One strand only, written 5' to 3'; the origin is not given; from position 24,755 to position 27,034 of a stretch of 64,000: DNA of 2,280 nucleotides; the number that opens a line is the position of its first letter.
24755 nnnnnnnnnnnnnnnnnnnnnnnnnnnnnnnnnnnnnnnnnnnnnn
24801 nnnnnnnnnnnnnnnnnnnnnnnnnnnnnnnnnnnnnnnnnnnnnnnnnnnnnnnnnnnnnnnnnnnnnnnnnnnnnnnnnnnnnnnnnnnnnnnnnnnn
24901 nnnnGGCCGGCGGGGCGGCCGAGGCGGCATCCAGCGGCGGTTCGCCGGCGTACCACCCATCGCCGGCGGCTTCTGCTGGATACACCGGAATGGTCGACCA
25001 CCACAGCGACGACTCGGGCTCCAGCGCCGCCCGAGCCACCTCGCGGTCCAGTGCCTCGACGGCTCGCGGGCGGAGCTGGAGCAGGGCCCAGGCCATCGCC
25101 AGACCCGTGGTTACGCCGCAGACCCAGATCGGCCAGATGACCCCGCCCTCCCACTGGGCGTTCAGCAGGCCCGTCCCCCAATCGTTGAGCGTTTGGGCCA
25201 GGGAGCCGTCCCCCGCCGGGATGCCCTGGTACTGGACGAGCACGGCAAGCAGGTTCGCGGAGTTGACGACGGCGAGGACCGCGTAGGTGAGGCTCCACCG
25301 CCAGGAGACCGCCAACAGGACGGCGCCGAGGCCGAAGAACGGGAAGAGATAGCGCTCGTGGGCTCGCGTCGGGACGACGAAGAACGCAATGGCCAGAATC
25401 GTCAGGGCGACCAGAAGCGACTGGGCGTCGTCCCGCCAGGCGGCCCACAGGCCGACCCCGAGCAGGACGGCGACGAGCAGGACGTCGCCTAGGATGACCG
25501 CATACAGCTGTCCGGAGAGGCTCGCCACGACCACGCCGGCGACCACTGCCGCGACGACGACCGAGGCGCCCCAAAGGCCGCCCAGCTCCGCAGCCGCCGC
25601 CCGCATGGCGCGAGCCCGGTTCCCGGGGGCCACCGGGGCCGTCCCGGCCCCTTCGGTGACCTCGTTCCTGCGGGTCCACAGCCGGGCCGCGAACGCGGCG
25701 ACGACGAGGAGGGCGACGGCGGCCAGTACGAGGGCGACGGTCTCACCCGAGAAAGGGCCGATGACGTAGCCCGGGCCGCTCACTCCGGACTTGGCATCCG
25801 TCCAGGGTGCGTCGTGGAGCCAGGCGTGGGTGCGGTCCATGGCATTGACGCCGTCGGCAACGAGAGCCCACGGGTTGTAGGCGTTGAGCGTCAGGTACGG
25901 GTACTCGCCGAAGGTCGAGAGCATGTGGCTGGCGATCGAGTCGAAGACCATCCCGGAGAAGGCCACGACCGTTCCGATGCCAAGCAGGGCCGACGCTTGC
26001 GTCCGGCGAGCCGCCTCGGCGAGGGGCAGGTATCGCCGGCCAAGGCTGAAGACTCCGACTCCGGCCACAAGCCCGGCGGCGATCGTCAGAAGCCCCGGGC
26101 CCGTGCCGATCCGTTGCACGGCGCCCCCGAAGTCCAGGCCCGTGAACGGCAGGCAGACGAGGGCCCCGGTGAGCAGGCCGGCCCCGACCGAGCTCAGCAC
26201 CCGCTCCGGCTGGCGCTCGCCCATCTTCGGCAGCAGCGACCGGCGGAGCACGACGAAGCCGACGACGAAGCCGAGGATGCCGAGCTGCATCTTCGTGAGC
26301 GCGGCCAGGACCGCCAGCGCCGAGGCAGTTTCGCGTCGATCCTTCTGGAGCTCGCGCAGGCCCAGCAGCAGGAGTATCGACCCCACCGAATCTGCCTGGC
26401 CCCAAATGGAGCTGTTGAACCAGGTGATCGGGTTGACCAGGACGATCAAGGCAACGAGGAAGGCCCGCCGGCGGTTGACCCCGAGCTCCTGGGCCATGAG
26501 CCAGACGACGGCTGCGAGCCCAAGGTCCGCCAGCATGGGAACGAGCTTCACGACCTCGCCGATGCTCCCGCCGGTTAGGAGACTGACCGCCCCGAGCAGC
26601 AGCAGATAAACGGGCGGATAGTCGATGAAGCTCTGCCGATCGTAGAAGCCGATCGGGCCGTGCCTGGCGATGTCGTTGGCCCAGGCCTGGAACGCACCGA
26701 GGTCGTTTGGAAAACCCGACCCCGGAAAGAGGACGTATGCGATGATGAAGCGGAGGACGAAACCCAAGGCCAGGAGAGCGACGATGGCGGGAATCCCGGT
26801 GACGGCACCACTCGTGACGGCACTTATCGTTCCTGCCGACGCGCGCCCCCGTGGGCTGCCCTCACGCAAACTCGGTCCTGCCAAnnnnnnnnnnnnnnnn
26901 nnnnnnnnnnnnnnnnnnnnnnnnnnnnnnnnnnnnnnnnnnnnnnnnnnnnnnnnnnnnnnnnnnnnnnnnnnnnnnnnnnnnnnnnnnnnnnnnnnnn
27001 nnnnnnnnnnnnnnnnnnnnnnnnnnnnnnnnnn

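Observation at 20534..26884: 2116-aa single ORF fusing two different GT-C modules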

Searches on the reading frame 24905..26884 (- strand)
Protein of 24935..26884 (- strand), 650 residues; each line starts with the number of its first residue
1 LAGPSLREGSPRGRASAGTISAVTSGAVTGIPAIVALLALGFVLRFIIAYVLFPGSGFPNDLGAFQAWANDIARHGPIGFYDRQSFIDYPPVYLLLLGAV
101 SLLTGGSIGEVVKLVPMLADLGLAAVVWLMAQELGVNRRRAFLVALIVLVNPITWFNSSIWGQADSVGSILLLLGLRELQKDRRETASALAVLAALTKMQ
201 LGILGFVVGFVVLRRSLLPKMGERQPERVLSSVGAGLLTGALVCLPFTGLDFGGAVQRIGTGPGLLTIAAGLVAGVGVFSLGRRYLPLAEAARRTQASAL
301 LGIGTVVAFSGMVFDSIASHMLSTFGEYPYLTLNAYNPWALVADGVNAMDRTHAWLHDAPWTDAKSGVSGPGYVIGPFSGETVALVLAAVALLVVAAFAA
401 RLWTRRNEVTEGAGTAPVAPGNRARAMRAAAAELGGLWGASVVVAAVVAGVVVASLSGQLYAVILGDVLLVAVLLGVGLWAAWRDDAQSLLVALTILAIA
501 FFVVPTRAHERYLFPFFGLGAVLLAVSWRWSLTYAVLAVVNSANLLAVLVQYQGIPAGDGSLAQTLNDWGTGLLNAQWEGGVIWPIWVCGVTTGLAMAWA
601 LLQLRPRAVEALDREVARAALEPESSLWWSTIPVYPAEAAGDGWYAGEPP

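Call 7: search_solved_structures(query=window:24935-26884:-, max_evalue=10)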
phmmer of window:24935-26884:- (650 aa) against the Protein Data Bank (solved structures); distinct sequences matched with E-value up to 10: 0.

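Call 8: search_protein_families(library=pfam, proteins=[window:24935-26884:-], max_evalue=10)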
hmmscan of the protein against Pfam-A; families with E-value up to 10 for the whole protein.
window:24935-26884:- (650 aa): 3 families
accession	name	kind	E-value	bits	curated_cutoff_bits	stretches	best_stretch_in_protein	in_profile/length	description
PF09852.15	DUF2079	-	0.0053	16.3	28.2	1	125-221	79-171/459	Predicted membrane protein (DUF2079)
PF21808.2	Dynamin-like_hel_bact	-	1.2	8.7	28.3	1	418-493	233-301/373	Bacterial dynamin-like protein, helical domain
PF09913.15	DUF2142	-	6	6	30.1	2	76-216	88-237/395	Predicted membrane protein (DUF2142)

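Call 11: find_homologous_proteins(query=window:24935-26884:-, max_evalue=0.001)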
Query window:24935-26884:- (650 aa): 32 proteins with E <= 0.001 among 8000 candidates.
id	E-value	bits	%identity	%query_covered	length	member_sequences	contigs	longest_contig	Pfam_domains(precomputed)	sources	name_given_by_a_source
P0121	6.7e-291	985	74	99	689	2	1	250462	-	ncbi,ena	-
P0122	4.6e-258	876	66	99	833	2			-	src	-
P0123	1.1e-255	868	68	95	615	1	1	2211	-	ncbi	ncbi:MAG TPA: hypothetical protein VF371_05850, partial [Candidatus Limnocylindrales bacterium]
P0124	1.8e-254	864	66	97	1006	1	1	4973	PF26314.1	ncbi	ncbi:MAG TPA: hypothetical protein VF375_03685, partial [Candidatus Limnocylindrales bacterium]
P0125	2.0e-239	814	64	97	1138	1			-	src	-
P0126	4.0e-230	784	63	95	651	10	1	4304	-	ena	-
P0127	8.5e-229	779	62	95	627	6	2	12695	-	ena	-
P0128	2.4e-221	755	65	86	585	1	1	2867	-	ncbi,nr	ncbi:MAG TPA: hypothetical protein VJ258_06930, partial [Candidatus Limnocylindrales bacterium]|nr:h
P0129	2.1e-204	699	56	96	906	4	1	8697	-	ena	-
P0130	1.1e-186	640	77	58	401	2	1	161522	-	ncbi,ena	-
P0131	1.0e-175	604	50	96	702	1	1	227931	-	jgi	jgi:hypothetical protein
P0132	4.1e-173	595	73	58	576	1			PF26314.1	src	-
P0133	1.0e-172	594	49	100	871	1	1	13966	-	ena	-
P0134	1.7e-164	567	62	75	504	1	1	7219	-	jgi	jgi:hypothetical protein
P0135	4.3e-162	559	64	65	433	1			-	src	-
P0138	2.0e-135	471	52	75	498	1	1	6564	PF09594.17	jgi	-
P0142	8.3e-98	347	61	43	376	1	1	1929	PF09594.17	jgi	jgi:hypothetical protein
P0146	1.2e-41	161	32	46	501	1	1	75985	-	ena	-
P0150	1.0e-7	49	40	23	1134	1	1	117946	PF02366.25,PF13231.13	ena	-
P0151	8.6e-7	46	29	25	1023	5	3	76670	PF09594.17,PF02366.25,PF03155.22,PF16192.11,PF13231.13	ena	-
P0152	7.8e-4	36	28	46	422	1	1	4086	PF09594.17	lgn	-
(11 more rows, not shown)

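Call 12: find_encoding_contigs(protein=P0121, flank=8000, max_places=2)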
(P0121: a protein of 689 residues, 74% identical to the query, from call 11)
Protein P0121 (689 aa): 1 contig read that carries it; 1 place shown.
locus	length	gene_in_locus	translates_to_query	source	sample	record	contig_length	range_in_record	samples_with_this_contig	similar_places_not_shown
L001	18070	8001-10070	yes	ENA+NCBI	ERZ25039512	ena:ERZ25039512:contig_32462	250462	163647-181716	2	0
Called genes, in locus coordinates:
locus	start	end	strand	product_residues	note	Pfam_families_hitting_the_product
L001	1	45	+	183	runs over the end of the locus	-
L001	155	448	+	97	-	PF05258:DciA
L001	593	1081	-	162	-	-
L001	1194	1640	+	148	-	-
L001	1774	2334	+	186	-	-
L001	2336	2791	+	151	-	-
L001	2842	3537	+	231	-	PF02577:BFN_dom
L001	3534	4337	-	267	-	PF00535:Glycos_transf_2, PF13641:Glyco_tranf_2_3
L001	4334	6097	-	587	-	PF11028:TMEM260_N, PF13231:PMT_2 (weak)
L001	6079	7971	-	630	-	-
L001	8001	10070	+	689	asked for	-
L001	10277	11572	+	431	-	-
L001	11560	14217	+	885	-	PF02366:PMT, PF16192:PMT_4TMC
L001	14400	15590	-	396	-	PF13439:Glyco_transf_4, PF13579:Glyco_trans_4_4, PF20706:GT4-conflict, PF00534:Glycos_transf_1, PF13692:Glyco_trans_1_4, PF13524:Glyco_trans_1_2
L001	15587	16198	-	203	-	PF13263:PHP_C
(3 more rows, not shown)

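Call 13: find_encoding_contigs(protein=P0131, flank=8000, max_places=2)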
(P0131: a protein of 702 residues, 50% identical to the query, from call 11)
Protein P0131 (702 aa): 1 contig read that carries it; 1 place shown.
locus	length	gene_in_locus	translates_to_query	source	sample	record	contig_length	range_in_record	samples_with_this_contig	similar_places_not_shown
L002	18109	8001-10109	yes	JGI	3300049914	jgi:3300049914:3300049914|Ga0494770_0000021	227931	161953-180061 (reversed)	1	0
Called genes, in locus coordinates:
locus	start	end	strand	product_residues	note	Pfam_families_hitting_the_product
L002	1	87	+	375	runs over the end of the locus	PF02463:SMC_N, PF13476:AAA_23, PF13304:AAA_21 (faint)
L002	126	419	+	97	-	PF05258:DciA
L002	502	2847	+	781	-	-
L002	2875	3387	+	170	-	PF02577:BFN_dom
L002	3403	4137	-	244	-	PF00535:Glycos_transf_2, PF13641:Glyco_tranf_2_3 (weak)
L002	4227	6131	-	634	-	PF11028:TMEM260_N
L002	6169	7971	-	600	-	-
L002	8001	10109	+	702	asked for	-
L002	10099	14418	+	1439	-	PF02366:PMT, PF16192:PMT_4TMC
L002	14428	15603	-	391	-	PF13439:Glyco_transf_4, PF13579:Glyco_trans_4_4, PF20706:GT4-conflict, PF00534:Glycos_transf_1, PF13692:Glyco_trans_1_4, PF13524:Glyco_trans_1_2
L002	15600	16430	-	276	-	PF13263:PHP_C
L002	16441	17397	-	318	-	PF03279:Lip_A_acyltrans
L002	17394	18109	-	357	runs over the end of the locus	PF03279:Lip_A_acyltrans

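Call 22: search_solved_structures(query=A2, max_evalue=10, show_alignments=2)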
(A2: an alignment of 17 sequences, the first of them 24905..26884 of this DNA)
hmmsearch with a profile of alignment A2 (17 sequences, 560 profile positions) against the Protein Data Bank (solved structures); distinct sequences matched with E-value up to 10: 6.
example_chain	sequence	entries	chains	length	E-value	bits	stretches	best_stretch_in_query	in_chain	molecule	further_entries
23gx_B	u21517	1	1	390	0.0052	18.6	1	105-202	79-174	GPI mannosyltransferase 1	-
23gf_B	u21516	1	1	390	0.0052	18.6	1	105-202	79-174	GPI mannosyltransferase 1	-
7tai_B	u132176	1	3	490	0.27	12.9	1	418-469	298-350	Metalloreductase STEAP2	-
6snh_X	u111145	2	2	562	0.58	11.8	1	32-219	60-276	Dolichyl pyrophosphate Man9GlcNAc2 alpha-1,3-glucosyltransferase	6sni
3tqe_A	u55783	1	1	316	0.77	11.4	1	327-411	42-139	Malonyl-CoA-[acyl-carrier-protein] transacylase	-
7vmc_B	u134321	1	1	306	1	11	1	255-313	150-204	tRNA nuclease CdiA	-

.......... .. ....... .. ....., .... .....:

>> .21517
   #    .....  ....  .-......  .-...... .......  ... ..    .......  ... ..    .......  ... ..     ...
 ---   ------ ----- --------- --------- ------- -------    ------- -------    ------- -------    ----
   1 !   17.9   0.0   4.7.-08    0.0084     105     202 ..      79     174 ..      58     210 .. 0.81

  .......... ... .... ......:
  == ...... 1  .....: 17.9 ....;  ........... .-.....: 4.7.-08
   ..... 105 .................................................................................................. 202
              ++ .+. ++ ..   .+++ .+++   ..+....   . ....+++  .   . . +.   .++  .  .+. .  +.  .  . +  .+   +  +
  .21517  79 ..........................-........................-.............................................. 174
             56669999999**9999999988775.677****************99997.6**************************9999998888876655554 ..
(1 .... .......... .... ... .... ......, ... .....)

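Call 23: search_protein_families(library=pfam, alignment_id=A2, max_evalue=0.1)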
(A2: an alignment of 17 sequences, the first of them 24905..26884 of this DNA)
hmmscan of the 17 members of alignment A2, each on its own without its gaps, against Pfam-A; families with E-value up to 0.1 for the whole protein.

A. member 1, window:24905-26884:- (660 aa): 2 families
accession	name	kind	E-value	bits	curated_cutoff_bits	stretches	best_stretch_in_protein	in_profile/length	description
PF09852.15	DUF2079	-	0.0054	16.3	28.2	1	125-221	79-171/459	Predicted membrane protein (DUF2079)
PF09594.16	GT87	-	0.0068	16.6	25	1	87-216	2-125/237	Glycosyltransferase family 87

B. families by the number of members that match (of 17 scanned): 3 families
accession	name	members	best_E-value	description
PF09594.16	GT87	6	2.6e-07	Glycosyltransferase family 87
PF09852.15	DUF2079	3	0.0025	Predicted membrane protein (DUF2079)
PF03155.21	Alg6_Alg8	2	4.4e-05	ALG6, ALG8 glycosyltransferase family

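Call 29: predict_structure(alignment_id=A1)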
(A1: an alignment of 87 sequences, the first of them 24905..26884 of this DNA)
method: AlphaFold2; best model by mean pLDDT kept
length: 660 residues; sequences in the alignment: 87
mean_pLDDT: 90.7   pTM: 0.90
mean pLDDT of the five models: 90.7, 89.7, 89.5, 88.5, 88.4
residues with pLDDT >= 90: 540; 70-90: 57; 50-70: 25; < 50: 38
segments of 3 or more residues with pLDDT < 50: 1-22, 645-650, 654-660
pLDDT, mean of each block of 10 residues (from residue 1): 38 45 59 95 96 91 94 97 88 96 96 96 98 94 97 93 93 98 98 96 98 98 97 98 96 94 93 98 97 98 97 92 87 95 94 96 95 95 96 95 90 81 91 91 96 96 97 98 97 98 95 97 98 98 96 89 95 97 97 98 96 96 74 59 49 47
secondary structure, 60 per line:
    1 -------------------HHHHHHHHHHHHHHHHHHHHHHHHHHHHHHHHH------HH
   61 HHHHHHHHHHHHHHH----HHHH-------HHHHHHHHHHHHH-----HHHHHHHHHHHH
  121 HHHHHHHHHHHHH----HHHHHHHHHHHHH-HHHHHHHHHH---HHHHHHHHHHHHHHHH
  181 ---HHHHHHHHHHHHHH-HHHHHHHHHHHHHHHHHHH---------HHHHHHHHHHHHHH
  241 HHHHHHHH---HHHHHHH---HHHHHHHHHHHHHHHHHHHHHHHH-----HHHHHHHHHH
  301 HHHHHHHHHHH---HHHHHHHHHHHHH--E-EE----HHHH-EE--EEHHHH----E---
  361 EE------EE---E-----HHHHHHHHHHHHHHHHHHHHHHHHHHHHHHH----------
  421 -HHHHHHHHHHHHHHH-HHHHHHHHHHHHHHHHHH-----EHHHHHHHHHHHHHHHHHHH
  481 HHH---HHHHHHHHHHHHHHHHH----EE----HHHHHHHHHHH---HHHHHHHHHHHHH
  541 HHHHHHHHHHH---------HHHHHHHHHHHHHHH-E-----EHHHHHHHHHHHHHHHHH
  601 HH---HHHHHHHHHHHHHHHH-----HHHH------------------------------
elements in order: H20-52 H59-75 H80-83 H91-103 H109-133 H138-150 H152-161 H165-180 H184-197 H199-217 H227-248 H252-258 H262-285 H291-311 H315-327 H338-341 H349-352 H380-410 H422-436 H438-455 H462-483 H487-503 H514-524 H528-551 H561-575 H584-602 H606-621 H627-630

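Call 33: fold_search(model_id=the predicted structure, library=pdb)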
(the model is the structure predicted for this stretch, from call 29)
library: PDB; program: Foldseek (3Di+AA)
matches with E <= 10: 410; with E <= 0.001: 2
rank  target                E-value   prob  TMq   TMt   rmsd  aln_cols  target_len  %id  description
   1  6snh_X                1.5e-04  1.00  0.46  0.62  10.2       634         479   11  Cryo-EM structure of yeast ALG6 in complex with 6AG9 Fab and Dol25-P-Glc (released 2020-03-11)
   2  9wno_A                4.8e-04  1.00  0.41  0.63  12.5       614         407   13  Cryo-EM structure of Candida glabrata GPI mannosyltransferase I bound to Dol-P-Man (released 2025-12-03)
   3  7e9s_A                1.0e-03  1.00  0.31  0.25  18.7       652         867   11  Archaeal oligosaccharyltransferase AglB from Archaeoglobus fulgidus in complex with an inhibitory peptide and a dolich (released 2021-09-08)
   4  8imx_U                1.1e-03  1.00  0.34  0.49  13.9       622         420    9  Cryo-EM structure of GPI-T with a chimeric GPI-anchored protein (released 2023-08-16)
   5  6s7t_A                1.4e-03  1.00  0.32  0.30  17.8       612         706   10  Cryo-EM structure of human oligosaccharyltransferase complex OST-B (released 2019-12-18)
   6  3wak                  1.5e-03  1.00  0.33  0.26  18.4       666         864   12  Crystal structure of the Archaeoglobus fulgidus oligosaccharyltransferase (O29867_ARCFU) in the apo form (released 2013-10-30)
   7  7w72_U                2.5e-03  1.00  0.35  0.51   9.7       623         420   10  Structure of a human glycosylphosphatidylinositol (GPI) transamidase (released 2022-02-16)
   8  5gmy_A                2.8e-03  1.00  0.31  0.25  16.8       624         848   12  Crystal structure of the Archaeoglobus fulgidus oligosaccharyltransferase (O29867_ARCFU) tethered with an acceptor pep (released 2017-02-01)
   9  8b6l_I                4.8e-03  1.00  0.34  0.33  20.2       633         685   11  Subtomogram average of the human Sec61-TRAP-OSTA-translocon (released 2022-12-07)
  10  7wld_U                7.4e-03  1.00  0.36  0.52   9.5       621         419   10  Cryo-EM structure of the human glycosylphosphatidylinositol transamidase complex at 2.53 Angstrom resolution (released 2022-04-27)
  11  3waj                  7.7e-03  1.00  0.25  0.22  19.8       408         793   12  Crystal structure of the Archaeoglobus fulgidus oligosaccharyltransferase (O29867_ARCFU) complex with Zn and sulfate (released 2013-10-30)
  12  9n9j_I                1.6e-02  1.00  0.34  0.32  21.7       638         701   12  Structure of a GRP94 folding intermediate engaged with a CCDC134- and FKBP11-bound secretory translocon (released 2025-11-19)
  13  9s6r_A                1.8e-02  1.00  0.31  0.48  12.6       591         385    9  Ternary cryo-EM structure of yeast ALG3 with Dol25-PP-GlcNAc2Man5, Dol25-P-Man, and Fab (released 2026-03-18)
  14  8agb_A                2.4e-02  1.00  0.27  0.27  20.9       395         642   11  Structure of yeast oligosaccharylransferase complex with lipid-linked oligosaccharide bound (released 2022-12-07)
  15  8age_A                2.4e-02  1.00  0.27  0.28  18.8       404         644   11  Structure of yeast oligosaccharylransferase complex with acceptor peptide bound (released 2022-12-07)
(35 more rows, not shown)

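Call 35: search_protein_representatives(alignment_id=A2)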
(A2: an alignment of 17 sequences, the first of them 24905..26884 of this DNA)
Query: 17 sequences, 560 profile positions. Proteins with E-value up to 0.001 (for the whole library): 9072; up to 1e-10: 5906; up to 1e-30: 1349. The best 150 are listed.
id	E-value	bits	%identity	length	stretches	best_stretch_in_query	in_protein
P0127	2.6e-238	808.6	-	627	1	1-556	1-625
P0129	8.9e-227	770.5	-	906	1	1-559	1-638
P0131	1.5e-221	753.2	-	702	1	1-559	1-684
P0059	5.8e-214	728.2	-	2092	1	1-552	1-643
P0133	5.3e-199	678.8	-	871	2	1-287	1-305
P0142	4.3e-144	497.6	-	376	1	73-365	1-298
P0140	9.4e-139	479.9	-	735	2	1-282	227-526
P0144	6.7e-132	457.3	-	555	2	4-245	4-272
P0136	8.3e-127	440.5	-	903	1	151-523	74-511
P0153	5.1e-121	421.4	-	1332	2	25-253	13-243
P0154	9.0e-118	410.7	-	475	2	13-251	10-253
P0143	1.3e-114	400.2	-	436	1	1-283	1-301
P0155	5.3e-114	398.2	-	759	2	15-241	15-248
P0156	1.8e-113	396.5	-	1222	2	16-247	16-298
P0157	1.2e-110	387.1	-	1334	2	21-250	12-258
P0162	9.5e-107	374.3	-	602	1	24-530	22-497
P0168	1.7e-101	356.9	-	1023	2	25-244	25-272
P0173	3.3e-100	352.7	-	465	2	27-273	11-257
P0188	1.1e-93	331.2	-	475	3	27-248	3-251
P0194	5.7e-91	322.2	-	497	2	10-247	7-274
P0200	1.5e-88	314.2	-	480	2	25-256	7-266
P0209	8.0e-86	305.2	-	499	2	23-274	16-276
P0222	1.6e-81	291.0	-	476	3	26-265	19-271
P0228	3.1e-77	276.9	-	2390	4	25-271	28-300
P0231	1.4e-75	271.4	-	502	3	26-269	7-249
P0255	1.8e-65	238.0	-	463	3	27-249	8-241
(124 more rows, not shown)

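Call 36: search_protein_families(library=pfam, proteins=[P0154, P0173, P0188, P0194, P0200, P0209, P0222, P0231, P0255, P0162], max_evalue=0.01)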
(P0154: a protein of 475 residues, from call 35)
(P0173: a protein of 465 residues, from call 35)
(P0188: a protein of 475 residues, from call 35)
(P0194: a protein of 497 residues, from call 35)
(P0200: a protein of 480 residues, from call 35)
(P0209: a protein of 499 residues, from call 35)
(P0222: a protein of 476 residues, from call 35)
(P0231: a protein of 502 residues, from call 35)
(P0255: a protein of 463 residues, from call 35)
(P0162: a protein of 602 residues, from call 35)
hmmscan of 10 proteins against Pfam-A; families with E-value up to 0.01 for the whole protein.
P0154 (475 aa): 2 families
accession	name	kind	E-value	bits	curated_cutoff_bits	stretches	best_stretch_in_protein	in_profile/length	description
PF03155.21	Alg6_Alg8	-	0.00011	21.8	25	1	115-402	92-387/482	ALG6, ALG8 glycosyltransferase family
PF09594.16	GT87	-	0.0028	17.9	25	1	116-356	28-237/237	Glycosyltransferase family 87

P0173 (465 aa): 1 family
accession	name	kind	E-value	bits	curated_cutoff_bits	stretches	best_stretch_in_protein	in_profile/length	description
PF03155.21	Alg6_Alg8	-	0.00015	21.3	25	1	293-402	280-389/482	ALG6, ALG8 glycosyltransferase family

P0188 (475 aa): 0 families

P0194 (497 aa): 1 family
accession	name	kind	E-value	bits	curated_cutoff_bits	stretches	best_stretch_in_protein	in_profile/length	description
PF03155.21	Alg6_Alg8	-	0.0004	19.9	25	0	339-411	307-379/482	ALG6, ALG8 glycosyltransferase family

P0200 (480 aa): 0 families

P0209 (499 aa): 1 family
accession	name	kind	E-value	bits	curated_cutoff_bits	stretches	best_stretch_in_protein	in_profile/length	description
PF13231.12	PMT_2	-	0.0093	16.6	26.1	1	102-243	16-155/160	Dolichyl-phosphate-mannose-protein mannosyltransferase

P0222 (476 aa): 1 family
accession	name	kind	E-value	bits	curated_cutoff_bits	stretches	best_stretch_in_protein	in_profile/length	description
PF03155.21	Alg6_Alg8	-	1.5e-05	24.6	25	0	331-403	304-376/482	ALG6, ALG8 glycosyltransferase family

P0231 (502 aa): 0 families

P0255 (463 aa): 1 family
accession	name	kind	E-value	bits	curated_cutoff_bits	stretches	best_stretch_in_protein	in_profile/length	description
PF15971.10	Mannosyl_trans4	-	0.0014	18.9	33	1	91-199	30-139/163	DolP-mannose mannosyltransferase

P0162 (602 aa): 1 family
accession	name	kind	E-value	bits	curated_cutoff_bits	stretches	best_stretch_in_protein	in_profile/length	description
PF03155.21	Alg6_Alg8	-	0.00099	18.6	25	1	326-458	257-389/482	ALG6, ALG8 glycosyltransferase family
